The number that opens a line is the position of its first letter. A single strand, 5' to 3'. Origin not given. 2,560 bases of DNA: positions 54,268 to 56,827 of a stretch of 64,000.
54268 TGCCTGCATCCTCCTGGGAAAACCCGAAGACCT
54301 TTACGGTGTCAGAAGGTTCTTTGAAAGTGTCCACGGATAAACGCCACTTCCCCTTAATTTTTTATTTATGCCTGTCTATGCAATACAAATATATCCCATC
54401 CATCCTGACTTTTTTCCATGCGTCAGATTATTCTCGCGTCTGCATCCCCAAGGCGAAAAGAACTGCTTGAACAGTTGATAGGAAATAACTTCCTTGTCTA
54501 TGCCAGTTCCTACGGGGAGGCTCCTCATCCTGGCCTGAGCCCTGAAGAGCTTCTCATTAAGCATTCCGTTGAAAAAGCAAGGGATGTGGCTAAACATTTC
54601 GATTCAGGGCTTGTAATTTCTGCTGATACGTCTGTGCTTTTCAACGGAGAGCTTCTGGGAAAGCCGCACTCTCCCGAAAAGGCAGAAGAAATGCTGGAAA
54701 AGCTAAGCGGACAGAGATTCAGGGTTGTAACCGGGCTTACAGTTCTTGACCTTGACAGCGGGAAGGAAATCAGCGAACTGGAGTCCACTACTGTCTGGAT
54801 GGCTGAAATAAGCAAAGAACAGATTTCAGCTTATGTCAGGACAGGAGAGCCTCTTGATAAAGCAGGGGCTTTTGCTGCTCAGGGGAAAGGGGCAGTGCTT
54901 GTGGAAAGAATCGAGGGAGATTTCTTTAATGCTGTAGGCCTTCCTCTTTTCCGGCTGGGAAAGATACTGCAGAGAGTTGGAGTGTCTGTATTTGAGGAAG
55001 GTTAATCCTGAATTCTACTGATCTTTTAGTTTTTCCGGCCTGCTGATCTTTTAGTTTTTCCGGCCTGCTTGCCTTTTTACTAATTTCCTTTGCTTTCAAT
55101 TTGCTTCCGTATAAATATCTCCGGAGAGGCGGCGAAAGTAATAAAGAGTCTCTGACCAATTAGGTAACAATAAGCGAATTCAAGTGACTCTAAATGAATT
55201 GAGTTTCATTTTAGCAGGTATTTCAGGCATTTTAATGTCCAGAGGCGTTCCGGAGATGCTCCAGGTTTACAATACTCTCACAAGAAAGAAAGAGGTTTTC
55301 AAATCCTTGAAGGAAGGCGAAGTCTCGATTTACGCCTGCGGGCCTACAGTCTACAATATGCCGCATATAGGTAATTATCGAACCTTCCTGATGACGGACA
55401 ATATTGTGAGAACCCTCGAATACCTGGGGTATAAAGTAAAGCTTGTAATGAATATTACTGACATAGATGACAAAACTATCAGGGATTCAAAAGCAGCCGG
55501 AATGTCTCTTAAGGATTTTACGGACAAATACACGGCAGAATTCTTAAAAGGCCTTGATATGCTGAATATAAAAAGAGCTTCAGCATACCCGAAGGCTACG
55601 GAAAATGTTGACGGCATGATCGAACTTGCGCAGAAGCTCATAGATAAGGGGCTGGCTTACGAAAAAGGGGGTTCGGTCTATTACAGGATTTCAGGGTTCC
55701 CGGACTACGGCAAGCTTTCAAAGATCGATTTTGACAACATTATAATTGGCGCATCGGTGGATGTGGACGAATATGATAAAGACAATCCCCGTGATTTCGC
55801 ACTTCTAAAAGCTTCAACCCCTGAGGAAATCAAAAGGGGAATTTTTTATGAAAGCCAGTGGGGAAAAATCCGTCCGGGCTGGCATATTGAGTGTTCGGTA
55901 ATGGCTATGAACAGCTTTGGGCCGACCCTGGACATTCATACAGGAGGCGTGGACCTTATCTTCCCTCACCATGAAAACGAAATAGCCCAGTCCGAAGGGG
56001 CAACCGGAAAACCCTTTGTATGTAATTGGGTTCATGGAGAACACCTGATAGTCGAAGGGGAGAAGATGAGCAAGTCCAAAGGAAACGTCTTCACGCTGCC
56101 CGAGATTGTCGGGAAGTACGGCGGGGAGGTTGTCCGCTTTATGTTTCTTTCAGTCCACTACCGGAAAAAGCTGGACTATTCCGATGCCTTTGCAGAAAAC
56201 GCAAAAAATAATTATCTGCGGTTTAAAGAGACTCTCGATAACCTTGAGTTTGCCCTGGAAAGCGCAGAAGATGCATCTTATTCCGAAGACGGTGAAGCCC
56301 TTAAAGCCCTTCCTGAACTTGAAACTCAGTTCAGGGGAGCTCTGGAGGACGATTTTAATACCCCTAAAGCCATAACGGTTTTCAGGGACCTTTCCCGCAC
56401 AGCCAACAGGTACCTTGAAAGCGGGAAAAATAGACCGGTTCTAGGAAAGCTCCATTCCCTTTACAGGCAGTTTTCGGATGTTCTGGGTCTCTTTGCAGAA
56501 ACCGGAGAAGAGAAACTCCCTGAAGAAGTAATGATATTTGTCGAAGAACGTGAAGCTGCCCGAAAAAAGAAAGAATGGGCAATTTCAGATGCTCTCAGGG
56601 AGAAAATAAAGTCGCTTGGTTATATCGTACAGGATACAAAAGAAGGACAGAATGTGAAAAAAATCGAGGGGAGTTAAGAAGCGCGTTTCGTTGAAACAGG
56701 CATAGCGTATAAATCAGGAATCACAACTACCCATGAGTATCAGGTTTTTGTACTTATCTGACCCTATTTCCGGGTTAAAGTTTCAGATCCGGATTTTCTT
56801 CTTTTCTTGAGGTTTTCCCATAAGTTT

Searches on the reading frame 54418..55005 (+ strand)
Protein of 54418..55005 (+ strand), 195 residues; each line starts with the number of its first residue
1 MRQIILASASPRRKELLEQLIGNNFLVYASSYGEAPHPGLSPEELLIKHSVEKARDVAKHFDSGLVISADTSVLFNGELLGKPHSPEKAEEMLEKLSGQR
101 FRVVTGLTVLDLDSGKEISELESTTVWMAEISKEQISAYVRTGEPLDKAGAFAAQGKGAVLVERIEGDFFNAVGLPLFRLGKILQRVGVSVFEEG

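Call 69: search_protein_families(library=pfam, proteins=[window:54418-55005:+], max_evalue=0.001)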
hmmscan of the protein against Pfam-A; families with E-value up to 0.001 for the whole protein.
window:54418-55005:+ (195 aa): 1 family
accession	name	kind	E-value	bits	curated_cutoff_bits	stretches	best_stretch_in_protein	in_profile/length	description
PF02545.19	Maf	-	1e-54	185.5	27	1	3-186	1-186/187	Maf-like protein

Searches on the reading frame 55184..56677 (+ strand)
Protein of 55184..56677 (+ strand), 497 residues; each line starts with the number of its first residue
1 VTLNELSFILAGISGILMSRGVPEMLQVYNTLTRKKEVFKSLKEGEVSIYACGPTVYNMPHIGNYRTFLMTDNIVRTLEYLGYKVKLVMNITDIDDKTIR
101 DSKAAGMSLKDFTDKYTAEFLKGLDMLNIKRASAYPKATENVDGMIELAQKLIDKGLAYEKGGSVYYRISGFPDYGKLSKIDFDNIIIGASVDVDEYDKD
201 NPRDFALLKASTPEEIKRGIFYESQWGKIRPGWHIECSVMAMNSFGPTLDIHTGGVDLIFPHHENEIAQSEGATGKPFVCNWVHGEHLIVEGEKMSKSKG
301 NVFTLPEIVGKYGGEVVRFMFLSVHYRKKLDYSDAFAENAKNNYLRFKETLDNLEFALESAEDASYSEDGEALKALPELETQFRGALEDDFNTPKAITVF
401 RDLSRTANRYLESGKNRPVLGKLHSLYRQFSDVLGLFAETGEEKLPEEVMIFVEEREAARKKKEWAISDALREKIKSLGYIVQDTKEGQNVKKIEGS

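Call 69: search_protein_families(library=pfam, proteins=[window:55184-56677:+], max_evalue=0.001)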
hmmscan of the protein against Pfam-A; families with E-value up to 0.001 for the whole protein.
window:55184-56677:+ (497 aa): 6 families
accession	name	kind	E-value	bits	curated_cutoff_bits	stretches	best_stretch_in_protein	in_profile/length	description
PF01406.26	tRNA-synt_1e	-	9.3e-105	350.7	27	1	39-341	2-300/301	tRNA synthetases class I (C) catalytic domain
PF09190.17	DALR_2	-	1.8e-16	60.9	22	1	382-437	1-56/57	DALR domain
PF09334.17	tRNA-synt_1g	-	4.7e-12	45.8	20.1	2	281-342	314-376/391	tRNA synthetases class I (M)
PF01921.24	tRNA-synt_1f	-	4.7e-11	42.7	27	2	290-352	278-340/360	tRNA synthetases class I (K)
PF00133.28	tRNA-synt_1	-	8.7e-09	35.1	22.7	1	250-330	330-411/414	tRNA synthetases class I (I, L, M and V)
PF23493.1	CysS_C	-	2.9e-07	30.9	23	1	444-490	3-49/51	Cysteinyl-tRNA ligase anticodon binding domain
